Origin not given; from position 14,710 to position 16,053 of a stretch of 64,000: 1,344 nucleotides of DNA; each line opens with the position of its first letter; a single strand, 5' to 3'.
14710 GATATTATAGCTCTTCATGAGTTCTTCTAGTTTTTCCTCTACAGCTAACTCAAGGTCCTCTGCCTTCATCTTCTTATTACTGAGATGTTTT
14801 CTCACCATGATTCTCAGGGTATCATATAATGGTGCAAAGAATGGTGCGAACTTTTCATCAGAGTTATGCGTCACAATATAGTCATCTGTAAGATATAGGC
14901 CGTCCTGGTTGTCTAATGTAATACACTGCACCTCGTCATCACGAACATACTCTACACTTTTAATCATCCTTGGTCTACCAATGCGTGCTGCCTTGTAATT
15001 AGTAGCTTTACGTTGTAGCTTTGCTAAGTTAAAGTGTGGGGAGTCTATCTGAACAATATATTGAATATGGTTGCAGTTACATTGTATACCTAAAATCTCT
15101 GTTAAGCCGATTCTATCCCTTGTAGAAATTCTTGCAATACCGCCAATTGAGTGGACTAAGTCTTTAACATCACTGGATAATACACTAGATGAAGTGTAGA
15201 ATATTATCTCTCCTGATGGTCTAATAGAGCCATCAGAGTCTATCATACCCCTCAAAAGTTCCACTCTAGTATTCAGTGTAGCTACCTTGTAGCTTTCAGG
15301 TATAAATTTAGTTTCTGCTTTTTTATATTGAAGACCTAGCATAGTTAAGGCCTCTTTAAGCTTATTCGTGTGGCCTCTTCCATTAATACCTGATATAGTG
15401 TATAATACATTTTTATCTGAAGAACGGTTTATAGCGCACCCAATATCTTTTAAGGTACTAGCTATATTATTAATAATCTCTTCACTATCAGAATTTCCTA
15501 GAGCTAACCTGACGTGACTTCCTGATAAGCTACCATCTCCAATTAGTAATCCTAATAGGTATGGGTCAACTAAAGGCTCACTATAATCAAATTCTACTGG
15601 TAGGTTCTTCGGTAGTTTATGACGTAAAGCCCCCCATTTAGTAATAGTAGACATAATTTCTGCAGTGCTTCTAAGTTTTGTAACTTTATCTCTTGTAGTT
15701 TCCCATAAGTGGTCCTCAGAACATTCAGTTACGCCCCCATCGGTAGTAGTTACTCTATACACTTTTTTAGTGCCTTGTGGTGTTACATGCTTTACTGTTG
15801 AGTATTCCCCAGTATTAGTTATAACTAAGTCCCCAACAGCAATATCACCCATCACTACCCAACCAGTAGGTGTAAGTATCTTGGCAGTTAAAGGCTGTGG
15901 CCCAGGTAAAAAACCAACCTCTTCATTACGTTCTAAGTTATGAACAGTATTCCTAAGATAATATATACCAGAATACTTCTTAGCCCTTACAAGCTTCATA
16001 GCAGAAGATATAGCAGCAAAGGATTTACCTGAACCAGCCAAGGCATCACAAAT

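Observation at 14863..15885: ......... intein inside a PIN-PhoH ATPase, with a non-canonical N-terminal junction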

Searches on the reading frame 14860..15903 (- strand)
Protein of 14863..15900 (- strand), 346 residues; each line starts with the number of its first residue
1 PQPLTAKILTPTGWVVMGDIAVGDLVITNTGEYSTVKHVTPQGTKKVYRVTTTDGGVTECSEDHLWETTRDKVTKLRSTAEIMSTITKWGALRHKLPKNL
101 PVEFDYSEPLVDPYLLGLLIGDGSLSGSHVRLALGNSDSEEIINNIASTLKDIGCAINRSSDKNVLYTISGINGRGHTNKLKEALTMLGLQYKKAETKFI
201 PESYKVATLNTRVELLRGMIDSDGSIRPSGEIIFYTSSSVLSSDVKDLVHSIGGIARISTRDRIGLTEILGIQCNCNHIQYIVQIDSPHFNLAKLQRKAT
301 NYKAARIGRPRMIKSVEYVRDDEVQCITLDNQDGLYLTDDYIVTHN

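Call 5: find_homologous_proteins(query=window:14863-15900:-)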
Query seq(346 aa) (346 aa): 30 proteins with E <= 0.001 among 2197 candidates.
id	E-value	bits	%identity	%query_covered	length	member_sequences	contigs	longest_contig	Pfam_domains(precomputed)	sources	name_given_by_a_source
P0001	1.2e-61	227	37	100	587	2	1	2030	PF05204.20,PF14528.12,PF02562.23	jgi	-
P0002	3.1e-56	209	39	100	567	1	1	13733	PF13604.13,PF13245.13,PF14528.12,PF02562.23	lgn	-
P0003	2.2e-53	199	38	100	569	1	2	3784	PF13604.13,PF13245.13,PF13401.13,PF02562.23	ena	-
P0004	9.7e-53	197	36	95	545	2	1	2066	PF05204.20,PF14528.12,PF02562.23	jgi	jgi:phosphate starvation-inducible PhoH-like protein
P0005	1.5e-52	197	37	100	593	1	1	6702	PF12705.14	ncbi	-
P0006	4.4e-51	192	39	100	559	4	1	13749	PF13604.13,PF13245.13,PF14528.12,PF02562.23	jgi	jgi:phosphate starvation-inducible PhoH-like protein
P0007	1.2e-50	190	38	100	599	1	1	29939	PF13604.13,PF13245.13,PF14528.12,PF02562.23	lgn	-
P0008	3.0e-50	189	37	100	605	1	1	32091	PF02562.23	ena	-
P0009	7.6e-48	181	38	100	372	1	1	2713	PF14528.12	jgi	jgi:hypothetical protein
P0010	2.8e-47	179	38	100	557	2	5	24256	PF05204.20,PF14528.12,PF02562.23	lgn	-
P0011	3.4e-47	179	35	100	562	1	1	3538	PF05204.20,PF13604.13,PF14528.12,PF02562.23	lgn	-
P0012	1.9e-46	177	35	100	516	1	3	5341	PF02562.23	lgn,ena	-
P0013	5.1e-45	172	35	100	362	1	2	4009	PF05204.20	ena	-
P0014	5.7e-45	172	34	100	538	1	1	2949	PF13245.13,PF02562.23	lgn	-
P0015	1.6e-44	170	33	100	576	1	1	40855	PF14528.12,PF02562.23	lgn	-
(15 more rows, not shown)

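Call 6: search_solved_structures(query=window:14863-15900:-, max_evalue=10, show_alignments=3)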
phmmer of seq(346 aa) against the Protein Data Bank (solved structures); distinct sequences matched with E-value up to 10: 12.
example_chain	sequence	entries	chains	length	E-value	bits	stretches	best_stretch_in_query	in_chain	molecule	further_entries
6riz_A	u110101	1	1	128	6e-12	48.4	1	4-73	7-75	gp41-1 intein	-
6qaz_A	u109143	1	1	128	1.7e-10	43.6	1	4-74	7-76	cyanophage-like gp41-1 intein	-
6rix_A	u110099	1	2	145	2.2e-07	33.4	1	7-80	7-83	Replicative DNA helicase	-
6riy_A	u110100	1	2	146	5e-07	32.2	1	7-80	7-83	Replicative DNA helicase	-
6bs8_A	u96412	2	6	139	3.7e-06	29.3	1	6-71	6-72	Replicative DNA helicase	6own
1dfa_A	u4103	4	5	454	0.00065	22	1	108-346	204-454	PI-SCEI ENDONUCLEASE | ENDONUCLEASE PI-SCEI | PI-SCEI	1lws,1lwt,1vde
1um2_A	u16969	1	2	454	0.00067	21.9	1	108-346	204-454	ENDONUCLEASE PI-SCEI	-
1jva_A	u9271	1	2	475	0.0014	20.9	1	108-258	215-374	VMA1-DERIVED HOMING ENDONUCLEASE X10SSS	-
1ef0_A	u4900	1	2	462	0.0014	20.8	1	108-256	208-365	PI-SCEI ENDONUCLEASE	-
9cop_A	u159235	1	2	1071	0.0032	19.7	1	108-281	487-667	V-type proton ATPase catalytic subunit A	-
2cw7_A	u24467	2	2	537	0.77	11.9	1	195-255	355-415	Endonuclease PI-PkoII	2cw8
6mx6_A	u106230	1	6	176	1.4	11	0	14-71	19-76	Pre-mRNA-processing-splicing factor 8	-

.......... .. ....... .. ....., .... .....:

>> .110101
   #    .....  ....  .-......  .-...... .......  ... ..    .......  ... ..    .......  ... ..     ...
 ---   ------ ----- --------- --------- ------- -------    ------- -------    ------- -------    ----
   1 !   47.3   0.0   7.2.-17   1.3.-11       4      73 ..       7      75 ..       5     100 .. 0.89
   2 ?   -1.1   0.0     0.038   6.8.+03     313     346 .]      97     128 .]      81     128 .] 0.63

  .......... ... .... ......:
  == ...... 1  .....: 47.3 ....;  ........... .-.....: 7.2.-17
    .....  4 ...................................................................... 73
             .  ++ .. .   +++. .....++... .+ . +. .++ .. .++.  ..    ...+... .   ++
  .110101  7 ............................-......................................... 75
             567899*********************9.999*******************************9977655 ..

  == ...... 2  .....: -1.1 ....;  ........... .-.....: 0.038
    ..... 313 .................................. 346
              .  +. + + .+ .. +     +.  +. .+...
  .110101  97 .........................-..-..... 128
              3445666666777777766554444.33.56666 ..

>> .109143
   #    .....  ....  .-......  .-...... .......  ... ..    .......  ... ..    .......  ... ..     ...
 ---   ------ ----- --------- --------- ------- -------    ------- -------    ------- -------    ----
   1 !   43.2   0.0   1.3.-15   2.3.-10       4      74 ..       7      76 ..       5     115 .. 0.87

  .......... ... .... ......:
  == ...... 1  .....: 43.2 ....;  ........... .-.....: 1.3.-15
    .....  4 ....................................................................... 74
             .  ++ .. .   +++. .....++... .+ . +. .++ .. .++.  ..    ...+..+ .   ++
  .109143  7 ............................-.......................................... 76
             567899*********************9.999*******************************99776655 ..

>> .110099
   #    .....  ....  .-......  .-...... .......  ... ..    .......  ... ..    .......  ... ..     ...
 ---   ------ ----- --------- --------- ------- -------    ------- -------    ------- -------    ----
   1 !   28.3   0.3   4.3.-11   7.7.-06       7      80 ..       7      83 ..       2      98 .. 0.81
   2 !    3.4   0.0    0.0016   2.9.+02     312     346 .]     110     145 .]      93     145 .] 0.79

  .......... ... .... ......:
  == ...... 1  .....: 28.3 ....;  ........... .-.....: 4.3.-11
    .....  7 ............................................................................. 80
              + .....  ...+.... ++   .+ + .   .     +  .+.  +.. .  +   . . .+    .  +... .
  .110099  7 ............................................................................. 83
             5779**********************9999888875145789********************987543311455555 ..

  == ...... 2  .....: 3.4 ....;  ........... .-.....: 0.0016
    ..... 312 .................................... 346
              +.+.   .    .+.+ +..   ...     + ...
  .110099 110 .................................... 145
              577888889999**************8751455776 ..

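Call 42: predict_structure(alignment_id=A1)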
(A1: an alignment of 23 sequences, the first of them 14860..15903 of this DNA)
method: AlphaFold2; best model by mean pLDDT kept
length: 348 residues; sequences in the alignment: 23
mean_pLDDT: 91.4   pTM: 0.90
mean pLDDT of the five models: 91.4, 91.3, 91.0, 90.6, 90.5
residues with pLDDT >= 90: 270; 70-90: 61; 50-70: 17; < 50: 0
segments of 3 or more residues with pLDDT < 50: none
pLDDT, mean of each block of 10 residues (from residue 1): 93 96 97 96 97 95 95 93 86 89 91 98 91 82 93 93 78 77 96 95 96 97 94 95 97 94 81 80 92 95 77 95 97 93 87
secondary structure, 60 per line:
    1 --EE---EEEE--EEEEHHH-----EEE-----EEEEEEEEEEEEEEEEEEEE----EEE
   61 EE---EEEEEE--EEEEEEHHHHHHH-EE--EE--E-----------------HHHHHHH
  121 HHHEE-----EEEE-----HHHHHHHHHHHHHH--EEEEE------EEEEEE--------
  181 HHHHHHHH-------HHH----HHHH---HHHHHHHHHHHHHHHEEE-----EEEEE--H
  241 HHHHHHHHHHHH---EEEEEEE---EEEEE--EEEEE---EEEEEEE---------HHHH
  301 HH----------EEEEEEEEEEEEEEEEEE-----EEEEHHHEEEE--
elements in order: E8-11 E14-17 E26-28 E34-53 E58-62 E66-71 E74-79 H80-86 H114-123 E131-134 H140-153 E156-160 E167-172 H181-188 H203-206 H210-224 E225-227 E233-237 H240-252 E256-262 E266-270 E273-277 E281-287 H297-302 E313-330 E336-339 E343-346

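Call 45: fold_search(model_id=the predicted structure, library=pdb)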
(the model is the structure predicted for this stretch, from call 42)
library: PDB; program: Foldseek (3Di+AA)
matches with E <= 10: 514; with E <= 0.001: 59
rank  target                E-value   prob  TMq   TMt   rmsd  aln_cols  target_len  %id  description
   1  1ef0_A                1.7e-18  1.00  0.69  0.58   8.4       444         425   16  CRYSTAL STRUCTURE OF PI-SCEI MINIPRECURSOR (released 2000-06-07)
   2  7qsu                  2.5e-17  1.00  0.63  0.60   6.8       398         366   17  Crystal structure of homing endonuclease-associated TliVMA intein (C1A, d333-339) (released 2022-03-30)
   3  1vde_A                4.7e-17  1.00  0.69  0.57   8.2       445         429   16  PI-SCEI, A HOMING ENDONUCLEASE WITH PROTEIN SPLICING ACTIVITY (released 1998-04-08)
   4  1vde_B                5.6e-17  1.00  0.70  0.58   8.0       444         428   16  PI-SCEI, A HOMING ENDONUCLEASE WITH PROTEIN SPLICING ACTIVITY (released 1998-04-08)
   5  1lws_A                2.6e-16  1.00  0.68  0.57   8.2       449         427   16  Crystal structure of the intein homing endonuclease PI-SceI bound to its recognition sequence (released 2002-09-27)
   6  1lwt_A                3.2e-16  1.00  0.70  0.56   9.2       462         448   16  Crystal structure of the intein homing endonuclease PI-SceI bound to its substrate DNA (Ca2+ free) (released 2002-09-27)
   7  1jva_B                4.3e-16  1.00  0.72  0.59   8.3       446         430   16  CRYSTAL STRUCTURE OF THE VMA1-DERIVED ENDONUCLEASE BEARING THE N AND C EXTEIN PROPEPTIDES (released 2002-08-29)
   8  1um2_B                5.8e-16  1.00  0.70  0.59   8.7       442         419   16  Crystal Structure of the Vma1-Derived Endonuclease with the Ligated Extein Segment (released 2004-09-22)
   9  1dfa                  1.3e-15  1.00  0.70  0.61   5.9       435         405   16  CRYSTAL STRUCTURE OF PI-SCEI IN C2 SPACE GROUP (released 1999-12-08)
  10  1jva_A                2.3e-15  1.00  0.68  0.56   8.7       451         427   16  CRYSTAL STRUCTURE OF THE VMA1-DERIVED ENDONUCLEASE BEARING THE N AND C EXTEIN PROPEPTIDES (released 2002-08-29)
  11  1um2_A                4.4e-15  1.00  0.68  0.58   8.6       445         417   16  Crystal Structure of the Vma1-Derived Endonuclease with the Ligated Extein Segment (released 2004-09-22)
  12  7qss                  6.3e-15  1.00  0.61  0.51   9.4       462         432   14  Crystal structure of homing endonuclease-associated TliVMA intein (C1A) (released 2022-03-30)
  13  7qst                  3.8e-14  1.00  0.61  0.59   8.6       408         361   15  Crystal structure of homing endonuclease-associated PhoVMA intein (C1A) (released 2022-03-30)
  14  1ef0_B                4.8e-14  1.00  0.66  0.59   8.3       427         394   16  CRYSTAL STRUCTURE OF PI-SCEI MINIPRECURSOR (released 2000-06-07)
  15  1dq3                  7.5e-12  1.00  0.67  0.53   5.8       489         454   14  CRYSTAL STRUCTURE OF AN ARCHAEAL INTEIN-ENCODED HOMING ENDONUCLEASE PI-PFUI (released 2000-07-05)
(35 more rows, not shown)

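Call 53: find_related_loci(query=A1, collection=viral_contigs, flank=1500)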
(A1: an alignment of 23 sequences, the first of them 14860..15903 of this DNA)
Query A1 (348 aa) in viral_contigs; peptide patterns used: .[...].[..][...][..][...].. (x = any residue, [..] = any of these).
599 stretches matched a pattern (row limit reached: there are more); 559 encode a relative of the query (tblastn E <= 1e-3); the best 80 are kept; 80 distinct loci.
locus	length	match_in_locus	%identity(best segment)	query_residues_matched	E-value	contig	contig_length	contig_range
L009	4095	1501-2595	38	3-348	1e-60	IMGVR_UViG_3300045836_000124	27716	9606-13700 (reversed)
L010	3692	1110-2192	34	3-348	1e-58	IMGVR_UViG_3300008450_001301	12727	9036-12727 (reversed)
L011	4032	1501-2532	36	3-348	3e-57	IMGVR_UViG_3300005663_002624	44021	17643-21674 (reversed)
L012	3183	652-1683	36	3-348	8e-57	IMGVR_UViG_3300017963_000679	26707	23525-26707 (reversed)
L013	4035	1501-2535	35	3-348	9e-57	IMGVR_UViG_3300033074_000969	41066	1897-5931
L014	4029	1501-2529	37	3-348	9e-57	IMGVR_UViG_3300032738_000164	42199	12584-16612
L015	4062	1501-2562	34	4-348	3e-56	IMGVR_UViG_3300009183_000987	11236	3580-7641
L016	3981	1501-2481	35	3-348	4e-56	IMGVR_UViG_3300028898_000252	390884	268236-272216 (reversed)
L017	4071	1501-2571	35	3-348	2e-55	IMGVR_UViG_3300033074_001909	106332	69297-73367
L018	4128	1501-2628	38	3-348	4e-55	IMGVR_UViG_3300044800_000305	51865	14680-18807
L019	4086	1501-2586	35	3-348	2e-55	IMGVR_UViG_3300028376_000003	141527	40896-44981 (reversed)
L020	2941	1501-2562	35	3-348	3e-54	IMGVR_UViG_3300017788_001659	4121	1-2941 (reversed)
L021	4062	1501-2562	32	3-348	2e-53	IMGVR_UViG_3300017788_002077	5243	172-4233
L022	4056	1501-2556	37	4-348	2e-53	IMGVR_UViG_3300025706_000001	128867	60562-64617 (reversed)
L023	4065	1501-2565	34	3-348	1e-52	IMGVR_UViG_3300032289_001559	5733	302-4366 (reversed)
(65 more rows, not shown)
